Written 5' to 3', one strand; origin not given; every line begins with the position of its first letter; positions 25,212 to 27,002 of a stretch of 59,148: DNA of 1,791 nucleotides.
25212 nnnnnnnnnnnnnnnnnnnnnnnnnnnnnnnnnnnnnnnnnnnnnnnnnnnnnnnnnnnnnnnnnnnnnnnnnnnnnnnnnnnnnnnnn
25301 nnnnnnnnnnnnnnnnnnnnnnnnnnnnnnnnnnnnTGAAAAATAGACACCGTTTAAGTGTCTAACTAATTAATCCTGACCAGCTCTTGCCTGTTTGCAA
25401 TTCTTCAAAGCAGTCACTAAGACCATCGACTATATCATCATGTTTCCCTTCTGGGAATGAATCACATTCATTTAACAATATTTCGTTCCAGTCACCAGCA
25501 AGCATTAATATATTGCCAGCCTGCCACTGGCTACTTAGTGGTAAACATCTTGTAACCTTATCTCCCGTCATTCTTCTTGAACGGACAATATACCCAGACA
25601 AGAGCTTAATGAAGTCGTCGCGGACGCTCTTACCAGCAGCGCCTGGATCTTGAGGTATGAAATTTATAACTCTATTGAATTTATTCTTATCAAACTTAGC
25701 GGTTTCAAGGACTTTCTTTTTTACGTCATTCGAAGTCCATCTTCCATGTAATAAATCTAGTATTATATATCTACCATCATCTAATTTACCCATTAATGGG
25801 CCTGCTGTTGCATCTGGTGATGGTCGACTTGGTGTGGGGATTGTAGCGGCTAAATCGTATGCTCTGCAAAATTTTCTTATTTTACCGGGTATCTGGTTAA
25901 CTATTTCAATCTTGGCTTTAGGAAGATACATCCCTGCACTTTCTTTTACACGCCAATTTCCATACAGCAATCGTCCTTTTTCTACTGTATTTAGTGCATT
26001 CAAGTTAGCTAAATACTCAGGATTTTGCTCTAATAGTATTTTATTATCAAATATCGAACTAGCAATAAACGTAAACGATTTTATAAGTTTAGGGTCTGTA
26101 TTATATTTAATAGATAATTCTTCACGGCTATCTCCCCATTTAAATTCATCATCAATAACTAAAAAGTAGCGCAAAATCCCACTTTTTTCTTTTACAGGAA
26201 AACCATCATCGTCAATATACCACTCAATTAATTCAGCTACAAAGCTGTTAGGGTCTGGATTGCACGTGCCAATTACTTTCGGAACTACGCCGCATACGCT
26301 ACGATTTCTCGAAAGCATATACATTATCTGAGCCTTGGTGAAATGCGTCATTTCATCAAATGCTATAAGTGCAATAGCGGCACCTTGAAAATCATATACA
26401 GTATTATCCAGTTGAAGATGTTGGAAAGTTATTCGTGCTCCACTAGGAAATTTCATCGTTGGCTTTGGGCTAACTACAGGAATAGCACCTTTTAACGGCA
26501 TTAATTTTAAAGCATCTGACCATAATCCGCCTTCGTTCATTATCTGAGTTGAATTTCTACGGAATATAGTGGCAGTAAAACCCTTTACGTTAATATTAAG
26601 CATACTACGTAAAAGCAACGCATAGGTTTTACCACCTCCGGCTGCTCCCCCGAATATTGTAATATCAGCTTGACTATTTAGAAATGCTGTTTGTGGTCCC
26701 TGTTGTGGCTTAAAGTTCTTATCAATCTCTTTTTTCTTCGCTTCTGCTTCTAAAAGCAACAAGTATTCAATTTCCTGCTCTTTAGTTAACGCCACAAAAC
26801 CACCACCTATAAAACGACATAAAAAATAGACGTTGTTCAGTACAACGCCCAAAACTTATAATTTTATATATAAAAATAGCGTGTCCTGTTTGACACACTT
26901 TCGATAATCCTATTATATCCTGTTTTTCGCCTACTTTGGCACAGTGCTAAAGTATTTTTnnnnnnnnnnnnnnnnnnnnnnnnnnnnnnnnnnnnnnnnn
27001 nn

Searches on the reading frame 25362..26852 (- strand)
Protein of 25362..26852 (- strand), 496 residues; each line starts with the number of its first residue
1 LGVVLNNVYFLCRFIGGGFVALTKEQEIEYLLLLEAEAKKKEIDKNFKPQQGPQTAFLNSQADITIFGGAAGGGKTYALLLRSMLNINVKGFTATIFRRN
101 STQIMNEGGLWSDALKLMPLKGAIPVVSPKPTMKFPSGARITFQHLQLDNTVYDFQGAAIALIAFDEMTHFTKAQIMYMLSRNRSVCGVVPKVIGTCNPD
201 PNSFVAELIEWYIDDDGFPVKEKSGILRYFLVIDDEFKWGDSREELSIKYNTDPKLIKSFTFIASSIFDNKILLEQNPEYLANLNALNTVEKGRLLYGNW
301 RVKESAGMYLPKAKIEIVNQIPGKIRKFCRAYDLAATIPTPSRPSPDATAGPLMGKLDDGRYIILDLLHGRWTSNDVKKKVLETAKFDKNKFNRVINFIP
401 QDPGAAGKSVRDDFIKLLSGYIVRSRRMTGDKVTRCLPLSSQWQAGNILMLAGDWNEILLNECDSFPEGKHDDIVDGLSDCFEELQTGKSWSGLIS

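Call 64: search_protein_families(library=pfam, proteins=[window:25362-26852:-], max_evalue=0.001)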
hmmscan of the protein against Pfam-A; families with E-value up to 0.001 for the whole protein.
window:25362-26852:- (496 aa): 2 families
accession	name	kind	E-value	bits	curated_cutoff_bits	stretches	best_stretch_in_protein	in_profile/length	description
PF03237.21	Terminase_6N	-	3.8e-19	69.6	22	1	66-302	1-202/215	Terminase large subunit, T4likevirus-type, N-terminal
PF17289.8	Terminase_6C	-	1.7e-10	41.6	22.6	1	331-480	2-150/155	Terminase RNaseH-like domain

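Call 65: search_dna_similar(query=window:25362-26852:-, collection=phages, mode=protein, max_rows=12)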
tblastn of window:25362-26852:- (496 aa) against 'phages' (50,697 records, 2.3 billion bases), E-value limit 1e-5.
Records with a match: 1537; places in all: 1551; records where one place covers at least 80% of the query: 1159.
Best place of each record, by identity: <60% 1537.
By first word of the organism name: Escherichia 352; Pseudomonas 239; Vibrio 150; Salmonella 144; Rheinheimera 115; Acinetobacter 107; Klebsiella 44; Erwinia 36; Arthrobacter 34; Campylobacter 24; and 58 more.
By host as written in the record: - 217; Rheinheimera sp. BAL341 115; Escherichia coli 102; Pseudomonas aeruginosa 71; Escherichia coli K-12 MG1655 50; Acinetobacter baumannii 41; Pseudomonas aeruginosa PAO1 26; Arthrobacter sp. ATCC 21022 23; and 395 more.
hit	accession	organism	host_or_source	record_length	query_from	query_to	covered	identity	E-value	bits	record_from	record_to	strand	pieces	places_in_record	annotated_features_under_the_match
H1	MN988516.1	Rhizobium phage RHph_N28_2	Rhizobium etli N731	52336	47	485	89%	45.7%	5e-119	390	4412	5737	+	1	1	terminase large subunit protein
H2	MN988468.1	Rhizobium phage RHph_TM3_3_3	Rhizobium phaseoli T3_3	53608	48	490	89%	44.9%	5e-118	387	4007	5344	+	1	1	terminase large subunit protein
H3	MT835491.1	Bacteriophage sp.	human fecal samples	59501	45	493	91%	43.1%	2e-110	365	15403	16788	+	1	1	record has no annotation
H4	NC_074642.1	Methanoculleus virus L4768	Methanoculleus bourgensis E02.3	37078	46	485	89%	42.2%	8e-107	355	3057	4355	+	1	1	terminase large subunit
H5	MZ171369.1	Methanoculleus virus Blf4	Methanoculleus bourgensis E02.3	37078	46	485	89%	42.2%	8e-107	355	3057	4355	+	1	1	terminase large subunit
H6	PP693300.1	Yersinia phage vB_YenM_P778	Yersinia enterocolitica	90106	44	489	90%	40.3%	1e-82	285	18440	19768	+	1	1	terminase large subunit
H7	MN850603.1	Escherichia phage pinkbiff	Escherichia coli K-12 MG1655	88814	44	489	90%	38.9%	7e-71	251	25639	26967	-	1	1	terminase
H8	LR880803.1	Escherichia phage Barry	-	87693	44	489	90%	38.9%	1e-70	250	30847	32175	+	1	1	terminase large subunit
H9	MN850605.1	Escherichia phage fjerdesal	Escherichia coli K-12 MG1655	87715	44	489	90%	38.9%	1e-70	250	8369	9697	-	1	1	terminase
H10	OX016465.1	Escherichia phage vB_Eco_Tribble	River Water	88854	44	489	90%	38.9%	1e-70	250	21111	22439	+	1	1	Terminase, large subunit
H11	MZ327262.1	Salmonella phage vB_Si_DR094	Salmonella enterica subsp. enterica ...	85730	44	489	90%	38.9%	1e-70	250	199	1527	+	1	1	terminase large subunit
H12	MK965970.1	Salmonella phage DaR-2019b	poultry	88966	44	489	90%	38.9%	1e-70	250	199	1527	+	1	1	terminase large subunit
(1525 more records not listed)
